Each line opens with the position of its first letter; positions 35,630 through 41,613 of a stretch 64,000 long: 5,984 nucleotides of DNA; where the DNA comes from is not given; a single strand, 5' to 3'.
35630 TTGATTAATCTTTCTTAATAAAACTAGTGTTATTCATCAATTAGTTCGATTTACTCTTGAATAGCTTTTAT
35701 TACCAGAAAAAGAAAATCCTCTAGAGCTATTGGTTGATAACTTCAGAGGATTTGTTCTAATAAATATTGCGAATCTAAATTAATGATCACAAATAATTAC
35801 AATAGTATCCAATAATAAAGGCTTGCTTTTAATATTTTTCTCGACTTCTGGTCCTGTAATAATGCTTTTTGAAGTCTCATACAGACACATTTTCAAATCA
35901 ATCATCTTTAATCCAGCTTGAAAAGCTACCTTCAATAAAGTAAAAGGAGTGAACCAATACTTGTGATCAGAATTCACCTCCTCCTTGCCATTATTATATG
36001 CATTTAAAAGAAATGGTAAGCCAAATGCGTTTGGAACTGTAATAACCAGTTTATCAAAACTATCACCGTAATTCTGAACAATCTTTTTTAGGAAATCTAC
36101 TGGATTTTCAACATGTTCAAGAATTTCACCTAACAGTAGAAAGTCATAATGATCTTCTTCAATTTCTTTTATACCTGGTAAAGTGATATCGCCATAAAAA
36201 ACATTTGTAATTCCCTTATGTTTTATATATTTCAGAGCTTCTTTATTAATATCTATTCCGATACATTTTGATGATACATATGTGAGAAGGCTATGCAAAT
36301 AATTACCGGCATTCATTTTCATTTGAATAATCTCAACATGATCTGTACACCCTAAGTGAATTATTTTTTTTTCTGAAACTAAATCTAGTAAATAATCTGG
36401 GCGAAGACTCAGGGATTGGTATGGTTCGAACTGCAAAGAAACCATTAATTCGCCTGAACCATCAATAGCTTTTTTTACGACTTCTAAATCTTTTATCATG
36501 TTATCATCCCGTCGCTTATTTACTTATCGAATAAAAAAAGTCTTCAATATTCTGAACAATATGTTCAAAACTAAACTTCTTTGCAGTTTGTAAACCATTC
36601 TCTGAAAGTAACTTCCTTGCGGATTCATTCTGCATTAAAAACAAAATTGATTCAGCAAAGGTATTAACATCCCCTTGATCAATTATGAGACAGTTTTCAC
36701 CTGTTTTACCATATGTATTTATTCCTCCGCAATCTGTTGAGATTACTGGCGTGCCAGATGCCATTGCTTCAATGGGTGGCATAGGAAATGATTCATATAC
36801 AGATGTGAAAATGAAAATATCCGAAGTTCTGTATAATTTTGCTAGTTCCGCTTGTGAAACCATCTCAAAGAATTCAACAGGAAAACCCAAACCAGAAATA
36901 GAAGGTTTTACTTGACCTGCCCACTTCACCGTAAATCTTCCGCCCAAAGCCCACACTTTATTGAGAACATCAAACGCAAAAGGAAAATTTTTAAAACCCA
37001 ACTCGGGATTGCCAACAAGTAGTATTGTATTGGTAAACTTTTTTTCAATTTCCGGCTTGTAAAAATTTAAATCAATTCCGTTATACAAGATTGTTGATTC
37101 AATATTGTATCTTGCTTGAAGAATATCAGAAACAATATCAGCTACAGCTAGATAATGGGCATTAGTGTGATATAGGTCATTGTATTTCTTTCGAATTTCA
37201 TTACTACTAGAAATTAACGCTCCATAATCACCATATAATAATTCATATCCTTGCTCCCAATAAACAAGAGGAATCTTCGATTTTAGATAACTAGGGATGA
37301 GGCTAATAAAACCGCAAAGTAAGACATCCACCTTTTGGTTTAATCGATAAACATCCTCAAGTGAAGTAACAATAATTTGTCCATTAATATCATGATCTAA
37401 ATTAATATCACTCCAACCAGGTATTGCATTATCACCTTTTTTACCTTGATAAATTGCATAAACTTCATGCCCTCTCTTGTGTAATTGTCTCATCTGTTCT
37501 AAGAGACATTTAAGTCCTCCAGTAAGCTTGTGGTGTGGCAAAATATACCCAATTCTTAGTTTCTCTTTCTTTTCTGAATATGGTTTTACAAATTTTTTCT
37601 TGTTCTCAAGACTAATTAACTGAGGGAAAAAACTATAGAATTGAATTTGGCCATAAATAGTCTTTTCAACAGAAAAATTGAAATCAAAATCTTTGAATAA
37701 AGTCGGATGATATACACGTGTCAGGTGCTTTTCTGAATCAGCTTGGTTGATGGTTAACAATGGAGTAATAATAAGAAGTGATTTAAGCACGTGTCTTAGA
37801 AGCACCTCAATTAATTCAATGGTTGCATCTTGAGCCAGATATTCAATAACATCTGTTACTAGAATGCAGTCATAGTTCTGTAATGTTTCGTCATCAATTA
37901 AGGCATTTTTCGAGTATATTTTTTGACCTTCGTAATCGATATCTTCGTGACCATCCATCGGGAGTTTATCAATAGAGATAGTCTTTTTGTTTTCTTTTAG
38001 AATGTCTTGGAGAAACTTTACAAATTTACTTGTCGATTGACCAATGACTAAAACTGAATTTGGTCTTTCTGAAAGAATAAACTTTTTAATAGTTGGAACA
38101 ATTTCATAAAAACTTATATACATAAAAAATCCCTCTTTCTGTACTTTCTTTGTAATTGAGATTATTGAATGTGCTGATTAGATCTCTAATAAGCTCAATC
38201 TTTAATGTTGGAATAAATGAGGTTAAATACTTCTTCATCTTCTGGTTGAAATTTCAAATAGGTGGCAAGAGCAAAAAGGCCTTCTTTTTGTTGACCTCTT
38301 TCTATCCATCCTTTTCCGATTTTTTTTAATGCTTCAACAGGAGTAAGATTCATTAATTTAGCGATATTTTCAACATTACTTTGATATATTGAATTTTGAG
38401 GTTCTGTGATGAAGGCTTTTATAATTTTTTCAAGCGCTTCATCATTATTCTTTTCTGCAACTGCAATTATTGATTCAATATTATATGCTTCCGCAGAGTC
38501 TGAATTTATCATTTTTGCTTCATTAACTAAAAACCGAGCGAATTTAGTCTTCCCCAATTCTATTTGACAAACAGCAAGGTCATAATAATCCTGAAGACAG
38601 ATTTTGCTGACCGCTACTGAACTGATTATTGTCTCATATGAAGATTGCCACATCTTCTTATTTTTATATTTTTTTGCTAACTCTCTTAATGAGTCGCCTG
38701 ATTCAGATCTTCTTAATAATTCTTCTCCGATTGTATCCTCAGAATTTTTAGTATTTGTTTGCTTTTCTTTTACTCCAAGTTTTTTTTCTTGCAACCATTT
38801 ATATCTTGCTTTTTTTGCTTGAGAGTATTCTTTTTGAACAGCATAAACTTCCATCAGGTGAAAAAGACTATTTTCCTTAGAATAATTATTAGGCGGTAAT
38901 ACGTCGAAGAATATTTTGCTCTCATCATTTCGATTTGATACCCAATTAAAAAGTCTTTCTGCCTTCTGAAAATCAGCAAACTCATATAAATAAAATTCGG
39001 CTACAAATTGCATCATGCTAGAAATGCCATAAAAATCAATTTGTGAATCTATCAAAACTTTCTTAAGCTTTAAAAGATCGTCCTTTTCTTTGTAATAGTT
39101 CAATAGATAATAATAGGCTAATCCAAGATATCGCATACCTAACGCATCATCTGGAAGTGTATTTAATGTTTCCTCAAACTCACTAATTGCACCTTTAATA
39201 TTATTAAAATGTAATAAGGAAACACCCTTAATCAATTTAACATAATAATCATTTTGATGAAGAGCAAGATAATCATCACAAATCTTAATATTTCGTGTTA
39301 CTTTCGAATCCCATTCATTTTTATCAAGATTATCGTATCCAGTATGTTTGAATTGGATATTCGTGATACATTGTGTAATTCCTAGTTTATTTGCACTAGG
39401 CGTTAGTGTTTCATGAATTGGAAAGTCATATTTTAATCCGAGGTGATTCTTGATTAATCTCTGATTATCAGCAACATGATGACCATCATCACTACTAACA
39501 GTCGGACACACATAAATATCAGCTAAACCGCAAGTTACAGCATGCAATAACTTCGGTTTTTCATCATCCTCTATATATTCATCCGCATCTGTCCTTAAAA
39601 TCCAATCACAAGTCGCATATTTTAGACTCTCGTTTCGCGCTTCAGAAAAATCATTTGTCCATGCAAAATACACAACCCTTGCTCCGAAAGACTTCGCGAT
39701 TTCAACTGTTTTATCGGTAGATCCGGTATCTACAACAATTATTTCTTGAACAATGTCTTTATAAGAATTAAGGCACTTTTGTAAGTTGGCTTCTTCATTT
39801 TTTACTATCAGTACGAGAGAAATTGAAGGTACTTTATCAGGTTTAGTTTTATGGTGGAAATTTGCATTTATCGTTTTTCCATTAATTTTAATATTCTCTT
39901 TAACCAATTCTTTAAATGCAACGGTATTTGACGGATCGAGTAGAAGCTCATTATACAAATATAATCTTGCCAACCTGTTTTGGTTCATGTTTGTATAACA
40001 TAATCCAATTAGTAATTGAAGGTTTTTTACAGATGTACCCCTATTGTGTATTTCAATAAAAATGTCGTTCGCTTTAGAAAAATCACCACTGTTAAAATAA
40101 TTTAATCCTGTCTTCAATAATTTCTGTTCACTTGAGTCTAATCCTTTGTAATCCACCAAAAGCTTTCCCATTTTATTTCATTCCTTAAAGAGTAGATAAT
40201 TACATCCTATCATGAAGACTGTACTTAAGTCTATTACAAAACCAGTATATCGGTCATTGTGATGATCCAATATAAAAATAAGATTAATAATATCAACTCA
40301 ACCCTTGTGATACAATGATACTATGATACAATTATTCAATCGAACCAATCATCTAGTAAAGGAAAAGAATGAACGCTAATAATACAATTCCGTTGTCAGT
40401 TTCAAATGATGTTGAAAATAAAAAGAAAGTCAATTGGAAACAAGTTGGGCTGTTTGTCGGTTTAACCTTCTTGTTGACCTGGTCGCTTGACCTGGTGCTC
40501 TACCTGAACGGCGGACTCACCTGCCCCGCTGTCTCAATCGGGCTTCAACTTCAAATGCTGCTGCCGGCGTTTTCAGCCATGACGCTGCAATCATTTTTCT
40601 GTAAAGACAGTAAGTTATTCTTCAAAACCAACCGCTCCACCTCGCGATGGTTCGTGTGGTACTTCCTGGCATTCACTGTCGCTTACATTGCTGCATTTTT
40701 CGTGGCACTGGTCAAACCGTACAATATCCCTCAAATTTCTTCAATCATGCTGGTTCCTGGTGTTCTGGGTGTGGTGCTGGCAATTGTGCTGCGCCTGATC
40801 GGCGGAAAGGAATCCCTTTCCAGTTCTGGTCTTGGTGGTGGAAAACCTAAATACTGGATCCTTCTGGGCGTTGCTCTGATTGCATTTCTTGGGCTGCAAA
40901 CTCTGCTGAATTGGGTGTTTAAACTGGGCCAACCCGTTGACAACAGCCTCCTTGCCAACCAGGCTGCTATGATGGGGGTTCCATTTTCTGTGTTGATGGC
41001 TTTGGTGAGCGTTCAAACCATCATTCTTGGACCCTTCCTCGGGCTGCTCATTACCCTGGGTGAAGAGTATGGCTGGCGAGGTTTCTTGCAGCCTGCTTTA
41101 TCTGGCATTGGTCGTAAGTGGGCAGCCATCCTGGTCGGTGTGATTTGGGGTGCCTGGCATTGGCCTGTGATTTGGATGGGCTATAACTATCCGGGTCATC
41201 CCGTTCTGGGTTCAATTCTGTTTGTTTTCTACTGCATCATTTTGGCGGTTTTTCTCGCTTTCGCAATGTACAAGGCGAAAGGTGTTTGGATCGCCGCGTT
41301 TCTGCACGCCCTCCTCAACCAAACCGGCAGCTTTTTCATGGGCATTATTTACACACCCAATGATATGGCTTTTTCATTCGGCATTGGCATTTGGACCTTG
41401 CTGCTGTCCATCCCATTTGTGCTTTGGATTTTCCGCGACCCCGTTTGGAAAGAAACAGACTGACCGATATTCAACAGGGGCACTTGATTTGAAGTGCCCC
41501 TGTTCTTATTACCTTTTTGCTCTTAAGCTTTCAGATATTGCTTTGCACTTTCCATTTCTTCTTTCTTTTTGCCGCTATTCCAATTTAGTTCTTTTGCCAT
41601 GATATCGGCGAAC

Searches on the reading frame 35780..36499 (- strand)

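Call 62: search_protein_families(library=pfam, proteins=[window:35780-36499:-], max_evalue=0.001)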
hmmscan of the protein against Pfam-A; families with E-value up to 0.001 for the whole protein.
window:35780-36499:- (239 aa): 3 families
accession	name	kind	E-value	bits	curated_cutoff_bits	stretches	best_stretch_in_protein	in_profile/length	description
PF08241.18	Methyltransf_11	-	8.9e-06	26.7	21.2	1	65-141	8-84/95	Methyltransferase domain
PF13489.12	Methyltransf_23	-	3.3e-05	24.1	27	1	69-200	37-162/164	Methyltransferase domain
PF08242.18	Methyltransf_12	-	0.0004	21.5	30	1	64-141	7-89/98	Methyltransferase domain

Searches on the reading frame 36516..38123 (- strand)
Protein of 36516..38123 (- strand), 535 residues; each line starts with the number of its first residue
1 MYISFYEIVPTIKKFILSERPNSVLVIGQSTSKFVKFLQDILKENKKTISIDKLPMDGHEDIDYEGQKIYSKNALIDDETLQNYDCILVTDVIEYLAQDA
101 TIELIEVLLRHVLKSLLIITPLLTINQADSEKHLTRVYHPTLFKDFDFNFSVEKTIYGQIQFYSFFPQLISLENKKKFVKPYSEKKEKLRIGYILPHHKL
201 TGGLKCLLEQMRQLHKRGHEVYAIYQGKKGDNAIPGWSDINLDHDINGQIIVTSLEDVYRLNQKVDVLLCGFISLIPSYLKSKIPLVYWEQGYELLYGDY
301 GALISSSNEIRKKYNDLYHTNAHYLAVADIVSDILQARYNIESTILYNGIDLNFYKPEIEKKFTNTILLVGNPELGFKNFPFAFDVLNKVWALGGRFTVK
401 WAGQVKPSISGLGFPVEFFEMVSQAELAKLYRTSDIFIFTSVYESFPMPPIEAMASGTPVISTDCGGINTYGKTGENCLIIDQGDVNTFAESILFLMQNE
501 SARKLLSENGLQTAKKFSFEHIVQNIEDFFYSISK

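Call 62: search_protein_families(library=pfam, proteins=[window:36516-38123:-], max_evalue=0.001)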
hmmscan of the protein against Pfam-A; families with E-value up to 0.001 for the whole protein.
window:36516-38123:- (535 aa): 5 families
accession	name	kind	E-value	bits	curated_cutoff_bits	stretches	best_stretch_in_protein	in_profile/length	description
PF00534.26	Glycos_transf_1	-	1.5e-22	80.4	26.4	1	416-510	75-169/172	Glycosyl transferases group 1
PF13692.12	Glyco_trans_1_4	-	2.1e-22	80.4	27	1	365-499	2-142/142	Glycosyl transferases group 1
PF13524.12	Glyco_trans_1_2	-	2.2e-08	34.6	25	1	404-527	27-143/144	Glycosyl transferase-like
PF13439.12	Glyco_transf_4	-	1.8e-05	25.3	28.5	1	207-353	8-169/170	Glycosyltransferase Family 4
PF20706.3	GT4-conflict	-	0.0003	20.3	26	1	423-468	271-316/385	Family 4 Glycosyltransferase in conflict systems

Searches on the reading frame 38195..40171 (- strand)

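Call 62: search_protein_families(library=pfam, proteins=[window:38195-40171:-], max_evalue=0.001)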
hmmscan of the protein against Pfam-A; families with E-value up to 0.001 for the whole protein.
window:38195-40171:- (658 aa): 4 families
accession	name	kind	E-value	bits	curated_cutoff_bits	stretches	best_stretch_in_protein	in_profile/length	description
PF00535.33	Glycos_transf_2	-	1e-23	84.5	23.3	1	118-233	1-124/168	Glycosyl transferase family 2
PF13704.12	Glyco_tranf_2_4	-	1.3e-07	32.5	27.5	1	124-200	1-84/98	Glycosyl transferase family 2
PF10111.15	Glyco_tranf_2_2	-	9.2e-06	25.8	27.3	1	135-212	23-106/276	Glycosyltransferase like family 2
PF14559.12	TPR_19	-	0.00083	20.1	25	0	530-564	29-63/68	Tetratricopeptide repeat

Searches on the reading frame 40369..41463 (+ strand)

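Call 62: search_protein_families(library=pfam, proteins=[window:40369-41463:+], max_evalue=0.001)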
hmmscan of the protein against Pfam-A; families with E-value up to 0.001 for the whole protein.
window:40369-41463:+ (364 aa): 1 family
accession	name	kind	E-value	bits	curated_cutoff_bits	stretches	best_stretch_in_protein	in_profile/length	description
PF02517.21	Rce1-like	-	2.2e-14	54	22.4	1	217-317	4-91/93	Type II CAAX prenyl endopeptidase Rce1-like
